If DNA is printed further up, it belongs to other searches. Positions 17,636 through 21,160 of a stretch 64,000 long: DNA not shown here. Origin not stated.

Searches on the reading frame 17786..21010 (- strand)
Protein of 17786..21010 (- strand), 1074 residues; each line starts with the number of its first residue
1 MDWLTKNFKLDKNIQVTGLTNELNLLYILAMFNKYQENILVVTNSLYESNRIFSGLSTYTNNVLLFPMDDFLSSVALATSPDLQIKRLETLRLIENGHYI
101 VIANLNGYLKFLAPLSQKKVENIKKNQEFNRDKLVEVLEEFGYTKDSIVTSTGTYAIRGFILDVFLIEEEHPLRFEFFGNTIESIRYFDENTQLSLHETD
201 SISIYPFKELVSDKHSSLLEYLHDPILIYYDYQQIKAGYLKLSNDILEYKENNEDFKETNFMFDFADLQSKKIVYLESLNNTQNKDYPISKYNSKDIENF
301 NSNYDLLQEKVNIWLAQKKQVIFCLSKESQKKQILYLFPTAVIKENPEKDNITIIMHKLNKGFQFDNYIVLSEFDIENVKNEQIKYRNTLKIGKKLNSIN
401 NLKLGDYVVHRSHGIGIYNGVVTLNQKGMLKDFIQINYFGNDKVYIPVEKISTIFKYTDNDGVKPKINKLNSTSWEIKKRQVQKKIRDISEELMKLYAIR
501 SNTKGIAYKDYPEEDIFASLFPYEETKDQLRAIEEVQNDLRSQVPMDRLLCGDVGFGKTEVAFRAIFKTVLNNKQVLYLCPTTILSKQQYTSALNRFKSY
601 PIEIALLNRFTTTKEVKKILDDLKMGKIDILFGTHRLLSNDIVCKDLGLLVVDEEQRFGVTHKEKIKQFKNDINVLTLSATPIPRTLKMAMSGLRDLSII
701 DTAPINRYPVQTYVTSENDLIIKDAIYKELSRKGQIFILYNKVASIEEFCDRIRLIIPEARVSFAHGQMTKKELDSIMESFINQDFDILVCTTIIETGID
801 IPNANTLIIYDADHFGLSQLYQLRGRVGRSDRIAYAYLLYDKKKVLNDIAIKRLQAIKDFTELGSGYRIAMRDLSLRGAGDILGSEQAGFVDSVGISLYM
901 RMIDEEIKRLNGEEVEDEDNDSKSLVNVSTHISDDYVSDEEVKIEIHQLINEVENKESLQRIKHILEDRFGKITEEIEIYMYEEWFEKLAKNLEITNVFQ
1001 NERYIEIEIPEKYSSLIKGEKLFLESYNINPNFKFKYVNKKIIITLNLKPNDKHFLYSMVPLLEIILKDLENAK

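Call 25: search_protein_families(library=pfam, proteins=[window:17786-21010:-], max_evalue=0.001)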
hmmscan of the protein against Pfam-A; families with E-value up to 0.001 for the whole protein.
window:17786-21010:- (1074 aa): 6 families
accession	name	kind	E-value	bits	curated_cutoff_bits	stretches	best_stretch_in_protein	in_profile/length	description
PF00271.37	Helicase_C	-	6.9e-26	91.1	23.5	1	725-830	5-109/110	Helicase conserved C-terminal domain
PF00270.35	DEAD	-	6.3e-25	88.3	26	1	526-688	1-165/167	DEAD/DEAH box helicase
PF17757.6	UvrB_inter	-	3.7e-22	78.7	22.9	1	123-209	3-90/91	UvrB interaction domain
PF02559.22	CarD_TRCF_RID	-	8.3e-16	58.3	23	1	402-457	1-56/57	CarD-like/TRCF RID domain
PF03461.20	TRCF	-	1.8e-13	51.1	25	1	927-1013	2-88/95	TRCF domain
PF22590.2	Cas3-like_C_2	-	0.00044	20.9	27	0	733-831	2-105/106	CRISPR-associated nuclease/helicase Cas3, C-terminal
